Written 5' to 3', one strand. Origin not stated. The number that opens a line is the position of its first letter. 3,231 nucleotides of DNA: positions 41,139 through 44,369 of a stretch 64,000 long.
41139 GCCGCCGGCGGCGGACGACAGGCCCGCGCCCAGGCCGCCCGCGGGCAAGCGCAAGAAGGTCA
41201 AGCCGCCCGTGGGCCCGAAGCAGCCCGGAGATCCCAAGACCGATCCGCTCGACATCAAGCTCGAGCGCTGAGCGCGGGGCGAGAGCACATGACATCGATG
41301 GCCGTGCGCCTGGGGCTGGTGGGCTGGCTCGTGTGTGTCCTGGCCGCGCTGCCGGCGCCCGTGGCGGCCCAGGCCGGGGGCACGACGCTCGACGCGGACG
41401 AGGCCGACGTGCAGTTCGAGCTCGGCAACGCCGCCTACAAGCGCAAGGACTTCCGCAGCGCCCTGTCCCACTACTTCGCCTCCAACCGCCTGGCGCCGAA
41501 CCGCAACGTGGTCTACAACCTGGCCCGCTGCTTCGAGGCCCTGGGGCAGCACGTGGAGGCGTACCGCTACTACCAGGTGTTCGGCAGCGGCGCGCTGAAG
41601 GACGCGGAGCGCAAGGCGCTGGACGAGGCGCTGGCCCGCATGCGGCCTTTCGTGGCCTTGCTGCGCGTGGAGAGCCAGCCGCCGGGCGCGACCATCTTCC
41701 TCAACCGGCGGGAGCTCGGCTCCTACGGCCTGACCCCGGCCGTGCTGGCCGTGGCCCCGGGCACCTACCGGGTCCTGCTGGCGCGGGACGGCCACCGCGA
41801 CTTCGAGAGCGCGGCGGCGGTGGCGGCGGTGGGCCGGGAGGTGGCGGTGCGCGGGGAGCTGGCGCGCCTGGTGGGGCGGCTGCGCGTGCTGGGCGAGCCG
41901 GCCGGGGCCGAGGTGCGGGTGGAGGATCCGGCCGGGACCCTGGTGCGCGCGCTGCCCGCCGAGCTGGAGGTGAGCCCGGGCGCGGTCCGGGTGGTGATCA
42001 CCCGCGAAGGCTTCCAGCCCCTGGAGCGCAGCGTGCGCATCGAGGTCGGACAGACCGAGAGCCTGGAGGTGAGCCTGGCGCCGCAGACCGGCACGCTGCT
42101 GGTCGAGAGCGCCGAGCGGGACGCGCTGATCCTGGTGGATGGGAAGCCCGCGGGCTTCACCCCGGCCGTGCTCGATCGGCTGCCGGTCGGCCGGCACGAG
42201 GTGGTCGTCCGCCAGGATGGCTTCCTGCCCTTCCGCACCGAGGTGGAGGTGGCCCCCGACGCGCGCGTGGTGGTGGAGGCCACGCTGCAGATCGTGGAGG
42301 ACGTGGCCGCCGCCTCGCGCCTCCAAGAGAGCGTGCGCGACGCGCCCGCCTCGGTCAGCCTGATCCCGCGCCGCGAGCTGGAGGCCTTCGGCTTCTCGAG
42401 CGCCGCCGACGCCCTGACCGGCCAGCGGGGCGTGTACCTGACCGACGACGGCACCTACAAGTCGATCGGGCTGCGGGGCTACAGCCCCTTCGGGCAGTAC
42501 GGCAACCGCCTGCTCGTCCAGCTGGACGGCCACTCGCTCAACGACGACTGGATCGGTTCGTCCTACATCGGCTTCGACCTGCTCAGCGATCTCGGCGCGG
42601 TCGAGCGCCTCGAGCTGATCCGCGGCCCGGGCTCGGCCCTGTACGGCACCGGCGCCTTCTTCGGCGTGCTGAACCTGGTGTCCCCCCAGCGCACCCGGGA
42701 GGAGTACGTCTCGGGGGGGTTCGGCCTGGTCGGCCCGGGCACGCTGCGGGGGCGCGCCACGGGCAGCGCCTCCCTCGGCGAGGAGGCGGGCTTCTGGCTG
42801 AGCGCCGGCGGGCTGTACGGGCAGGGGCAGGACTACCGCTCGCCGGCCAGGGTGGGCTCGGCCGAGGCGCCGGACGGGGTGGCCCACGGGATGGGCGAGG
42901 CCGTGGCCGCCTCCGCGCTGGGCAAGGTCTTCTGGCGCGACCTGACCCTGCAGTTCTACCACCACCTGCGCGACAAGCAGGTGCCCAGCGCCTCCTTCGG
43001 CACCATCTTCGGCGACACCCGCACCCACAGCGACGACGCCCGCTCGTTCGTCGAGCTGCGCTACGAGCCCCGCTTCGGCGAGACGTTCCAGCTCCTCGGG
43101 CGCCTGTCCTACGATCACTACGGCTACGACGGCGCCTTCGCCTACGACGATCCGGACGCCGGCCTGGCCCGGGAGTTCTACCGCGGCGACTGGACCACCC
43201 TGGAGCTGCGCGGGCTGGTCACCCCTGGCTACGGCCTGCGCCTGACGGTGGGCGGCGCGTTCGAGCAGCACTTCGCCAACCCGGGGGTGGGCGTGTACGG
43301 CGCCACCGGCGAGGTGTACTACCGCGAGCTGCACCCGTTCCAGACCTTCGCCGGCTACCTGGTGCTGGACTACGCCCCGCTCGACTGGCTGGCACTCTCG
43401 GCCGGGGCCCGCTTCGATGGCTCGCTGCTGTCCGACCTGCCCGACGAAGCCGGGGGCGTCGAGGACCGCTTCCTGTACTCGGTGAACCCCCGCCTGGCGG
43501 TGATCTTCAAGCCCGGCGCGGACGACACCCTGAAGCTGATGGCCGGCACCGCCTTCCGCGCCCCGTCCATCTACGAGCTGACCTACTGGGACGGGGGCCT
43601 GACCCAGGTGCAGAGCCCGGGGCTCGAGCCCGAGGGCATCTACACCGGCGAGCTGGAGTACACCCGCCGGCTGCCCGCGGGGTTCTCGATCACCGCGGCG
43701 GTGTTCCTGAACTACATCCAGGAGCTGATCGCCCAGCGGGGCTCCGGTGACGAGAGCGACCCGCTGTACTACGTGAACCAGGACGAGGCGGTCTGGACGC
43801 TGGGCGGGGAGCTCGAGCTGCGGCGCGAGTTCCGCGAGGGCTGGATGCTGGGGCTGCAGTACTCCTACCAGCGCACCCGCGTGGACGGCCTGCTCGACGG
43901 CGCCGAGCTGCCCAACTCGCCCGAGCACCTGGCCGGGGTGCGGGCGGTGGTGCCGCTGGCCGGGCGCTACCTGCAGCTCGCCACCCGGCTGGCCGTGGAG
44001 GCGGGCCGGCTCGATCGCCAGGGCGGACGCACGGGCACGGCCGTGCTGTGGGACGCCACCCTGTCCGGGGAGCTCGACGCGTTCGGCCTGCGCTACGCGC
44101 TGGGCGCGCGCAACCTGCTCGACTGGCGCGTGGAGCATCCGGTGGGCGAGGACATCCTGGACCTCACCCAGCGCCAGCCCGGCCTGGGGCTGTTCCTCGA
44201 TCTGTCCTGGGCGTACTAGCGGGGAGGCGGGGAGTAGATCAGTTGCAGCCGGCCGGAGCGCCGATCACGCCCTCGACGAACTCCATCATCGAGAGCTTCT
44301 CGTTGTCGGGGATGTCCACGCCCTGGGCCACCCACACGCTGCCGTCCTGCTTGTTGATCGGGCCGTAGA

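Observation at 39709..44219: Ser/Thr kinase immediately upstream of a TonB-dependent receptor that carries TPR and three PEGA domains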

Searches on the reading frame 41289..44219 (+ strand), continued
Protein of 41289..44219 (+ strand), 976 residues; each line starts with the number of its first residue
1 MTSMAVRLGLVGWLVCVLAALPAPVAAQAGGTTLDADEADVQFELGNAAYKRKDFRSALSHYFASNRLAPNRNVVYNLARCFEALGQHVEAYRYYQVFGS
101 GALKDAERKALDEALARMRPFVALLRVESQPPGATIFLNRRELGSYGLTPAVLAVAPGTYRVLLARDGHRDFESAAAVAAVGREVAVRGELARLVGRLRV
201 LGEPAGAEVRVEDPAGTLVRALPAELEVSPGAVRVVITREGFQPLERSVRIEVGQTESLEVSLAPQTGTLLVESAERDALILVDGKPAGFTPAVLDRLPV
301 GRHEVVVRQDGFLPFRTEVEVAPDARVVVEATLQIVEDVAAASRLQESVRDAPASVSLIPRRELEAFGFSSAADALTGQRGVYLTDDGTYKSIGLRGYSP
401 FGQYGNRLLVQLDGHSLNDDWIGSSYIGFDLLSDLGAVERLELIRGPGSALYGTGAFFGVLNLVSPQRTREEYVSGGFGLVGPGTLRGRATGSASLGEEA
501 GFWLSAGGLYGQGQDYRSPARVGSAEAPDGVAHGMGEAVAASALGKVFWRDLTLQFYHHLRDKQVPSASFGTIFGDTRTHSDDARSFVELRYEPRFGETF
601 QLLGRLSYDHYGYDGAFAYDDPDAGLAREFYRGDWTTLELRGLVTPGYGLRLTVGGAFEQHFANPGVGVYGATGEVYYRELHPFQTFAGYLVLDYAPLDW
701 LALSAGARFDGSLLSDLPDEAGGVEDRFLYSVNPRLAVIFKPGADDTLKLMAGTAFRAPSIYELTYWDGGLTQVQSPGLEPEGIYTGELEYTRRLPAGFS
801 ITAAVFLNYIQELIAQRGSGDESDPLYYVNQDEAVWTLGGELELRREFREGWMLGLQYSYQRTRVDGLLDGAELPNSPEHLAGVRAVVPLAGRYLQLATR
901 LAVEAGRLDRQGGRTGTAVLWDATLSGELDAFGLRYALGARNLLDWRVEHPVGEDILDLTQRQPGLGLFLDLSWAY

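Call 47: fold_search(model_id=the predicted structure, library=pdb)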
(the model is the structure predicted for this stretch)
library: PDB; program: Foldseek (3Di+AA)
matches with E <= 10: 1065; with E <= 0.001: 297
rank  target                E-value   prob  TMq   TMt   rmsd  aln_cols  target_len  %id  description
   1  9nn6_A                7.1e-30  1.00  0.52  0.78   4.9       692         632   18  E. coli Cir in Complex with the RBD of Microcin V (released 2025-09-24)
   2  9c4o                  1.1e-29  1.00  0.56  0.80   4.0       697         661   17  Cryo-EM structure of PqqU with ligand PQQ (released 2024-06-19)
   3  8the_A                6.7e-29  1.00  0.51  0.68   5.7       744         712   16  Cryo-EM structure of Pseudomonas aeruginosa TonB-dependent transporter PhuR in complex with synthetic antibody and hem (released 2024-01-31)
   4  6v81                  1.8e-28  1.00  0.53  0.77   4.8       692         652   17  The crystal structure of the outer-membrane transporter YncD (released 2020-05-06)
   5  9a3c_MODEL_1_A        1.9e-28  1.00  0.53  0.67   5.4       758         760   14  Model of E. coli Fiu by in-cell photo-crosslinking MS and deep learning (released 2023-02-24)
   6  2hdi_A                3.5e-28  1.00  0.49  0.77   5.1       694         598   18  Crystal structure of the Colicin I receptor Cir from E.coli in complex with receptor binding domain of Colicin Ia. (released 2007-05-08)
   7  1nqg                  3.7e-28  1.00  0.52  0.84   4.5       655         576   18  OUTER MEMBRANE COBALAMIN TRANSPORTER (BTUB) FROM E. COLI, WITH BOUND CALCIUM (released 2003-04-29)
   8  5nc4                  6.0e-28  1.00  0.51  0.69   5.8       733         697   16  Crystal structure of the ferric enterobactin receptor (PfeA) in complex with protochelin from Pseudomonas aeruginosa (released 2018-03-21)
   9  5out                  6.4e-28  1.00  0.51  0.68   5.9       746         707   16  CRYSTAL STRUCTURE OF THE FERRIC ENTEROBACTIN RECEPTOR (PFEA) MUTANT (G324V) FROM PSEUDOMONAS AERUGINOSA (released 2018-09-05)
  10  5mzs                  9.0e-28  1.00  0.50  0.68   6.0       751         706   16  Crystal structure of the ferric enterobactin receptor (PfeA) mutant (R480A_Q482A) from Pseudomonas aeruginosa (released 2018-02-14)
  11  6r1f                  1.0e-27  1.00  0.51  0.69   5.9       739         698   16  Crystal structure of the ferric enterobactin receptor mutant R480A from Pseudomonas aeruginosa (PfeA) in complex with en (released 2019-04-10)
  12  5fp1                  1.2e-27  1.00  0.51  0.69   5.6       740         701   17  Crystal structure of the siderophore receptor PiuA from Acinetobacter baumannii (released 2016-05-11)
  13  5nc3                  1.2e-27  1.00  0.51  0.69   5.8       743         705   16  Crystal structure of the ferric enterobactin receptor (PfeA) from Pseudomonas aeruginosa in complex with the tris-catech (released 2018-03-21)
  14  6q5e                  1.3e-27  1.00  0.51  0.69   6.0       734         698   16  Crystal structure of the ferric enterobactin receptor from Pseudomonas aeruginosa (PfeA) in complex with enterobactin (released 2019-01-16)
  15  6i2j                  1.5e-27  1.00  0.51  0.70   5.8       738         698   16  Crystal structure of the ferric enterobactin receptor mutant (Q482A) from Pseudomonas aeruginosa (PfeA) in complex with  (released 2019-01-16)
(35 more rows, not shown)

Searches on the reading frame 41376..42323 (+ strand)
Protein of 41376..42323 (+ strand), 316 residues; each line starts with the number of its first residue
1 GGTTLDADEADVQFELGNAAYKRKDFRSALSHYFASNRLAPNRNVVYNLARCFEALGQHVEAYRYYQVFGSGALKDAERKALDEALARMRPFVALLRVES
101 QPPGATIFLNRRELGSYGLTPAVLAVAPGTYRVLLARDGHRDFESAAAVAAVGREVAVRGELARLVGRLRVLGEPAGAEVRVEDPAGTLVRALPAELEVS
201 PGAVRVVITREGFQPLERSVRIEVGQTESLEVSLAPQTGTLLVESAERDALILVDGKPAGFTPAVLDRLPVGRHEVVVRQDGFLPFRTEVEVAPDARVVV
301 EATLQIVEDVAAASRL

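Call 51: predict_structure(alignment_id=A4)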
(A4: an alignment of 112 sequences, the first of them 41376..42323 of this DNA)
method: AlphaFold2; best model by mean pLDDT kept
length: 316 residues; sequences in the alignment: 112
mean_pLDDT: 96.2   pTM: 0.80
mean pLDDT of the five models: 96.2, 96.0, 95.9, 95.8, 95.7
residues with pLDDT >= 90: 303; 70-90: 2; 50-70: 9; < 50: 2
segments of 3 or more residues with pLDDT < 50: none
pLDDT, mean of each block of 10 residues (from residue 1): 82 98 98 98 97 98 98 97 98 98 98 98 98 98 98 98 98 98 97 98 98 97 98 98 98 98 97 98 97 97 89 57
secondary structure, 60 per line:
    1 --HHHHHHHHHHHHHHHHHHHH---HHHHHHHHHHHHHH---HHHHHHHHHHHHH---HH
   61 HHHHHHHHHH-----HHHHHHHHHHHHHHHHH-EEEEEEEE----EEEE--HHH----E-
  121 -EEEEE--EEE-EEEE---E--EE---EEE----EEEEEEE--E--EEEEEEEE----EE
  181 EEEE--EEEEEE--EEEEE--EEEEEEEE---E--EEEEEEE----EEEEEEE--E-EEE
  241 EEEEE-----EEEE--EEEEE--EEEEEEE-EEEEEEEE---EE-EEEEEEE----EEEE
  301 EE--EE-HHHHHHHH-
elements in order: H3-22 H26-39 H43-55 H59-70 H76-92 E94-101 E106-109 E122-126 E129-131 E133-136 E148-150 E155-161 E167-174 E179-184 E187-192 E195-199 E202-209 E216-222 E227-233 E238-245 E251-254 E257-261 E264-270 E272-279 E286-292 E297-302 H308-315

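Call 54: fold_search(model_id=the predicted structure, library=pdb)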
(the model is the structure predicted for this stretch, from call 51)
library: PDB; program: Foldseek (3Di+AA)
matches with E <= 10: 1347; with E <= 0.001: 14
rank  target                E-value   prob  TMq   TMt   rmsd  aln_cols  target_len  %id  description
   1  6fwv_B                5.4e-12  1.00  0.41  0.28   6.5       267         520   13  The Bacillus anthracis TIE protein (released 2018-08-08)
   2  6fwv_A                6.4e-12  1.00  0.42  0.28   6.3       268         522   13  The Bacillus anthracis TIE protein (released 2018-08-08)
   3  4p99_A                4.6e-06  0.98  0.14  0.11  22.2       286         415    9  Ca2+-stabilized adhesin helps an Antarctic bacterium reach out and bind ice (released 2014-06-18)
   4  8qox_B                1.3e-05  1.00  0.23  0.17  17.0       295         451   12  Two-component assembly of SlaA and SlaB S-layer proteins of Sulfolobus acidocaldarius (released 2024-02-21)
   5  3phs                  3.7e-05  1.00  0.21  0.26  10.4       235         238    8  Crystal Structure of GBS52, the minor pilin in gram-positive pathogen Streptococcus agalactiae (released 2010-11-17)
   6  6dlf_A                2.3e-04  0.69  0.12  0.15  18.0       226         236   11  Crystal structure of NTRI homodimer (released 2019-04-10)
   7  5cag                  4.0e-04  1.00  0.21  0.23  10.3       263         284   10  Crystal structure of a putative adhesin (BACOVA_02677) from Bacteroides ovatus ATCC 8483 at 3.00 A resolution (PSI Commu (released 2015-10-14)
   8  9flw_A                4.5e-04  0.77  0.13  0.09  21.2       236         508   13  CryoEM structure of the fragment-6 (3571-4078) in the grappling hook protein A (GhpA) in the bacterium Aureispira sp.  (released 2024-10-16)
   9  1qmu_A                5.3e-04  1.00  0.19  0.16   8.6       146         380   17  Duck carboxypeptidase D domain II (released 2000-10-13)
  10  2zys                  5.9e-04  1.00  0.20  0.14  24.4       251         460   10  A. Fulgidus lipase with fatty acid fragment and chloride (released 2009-06-16)
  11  8fia_A                5.9e-04  0.99  0.18  0.04  21.0       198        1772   16  The structure of fly Teneurin self assembly (released 2023-05-03)
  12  6vfj_B                7.0e-04  1.00  0.24  0.59   1.9        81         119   30  De novo designed icosahedral nanoparticle I53_dn5 (released 2020-08-12)
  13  1na3_A                7.0e-04  1.00  0.24  0.81   2.1        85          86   29  Design of Stable alpha-Helical Arrays from an Idealized TPR Motif (released 2003-06-03)
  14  2nsm                  9.9e-04  1.00  0.19  0.15   3.5        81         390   22  Crystal structure of the human carboxypeptidase N (Kininase I) catalytic domain (released 2007-04-24)
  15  6v8e_B                1.0e-03  1.00  0.22  0.57   2.1        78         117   31  Computationally designed C3-symmetric homotrimer from TPR repeat protein (released 2020-08-12)
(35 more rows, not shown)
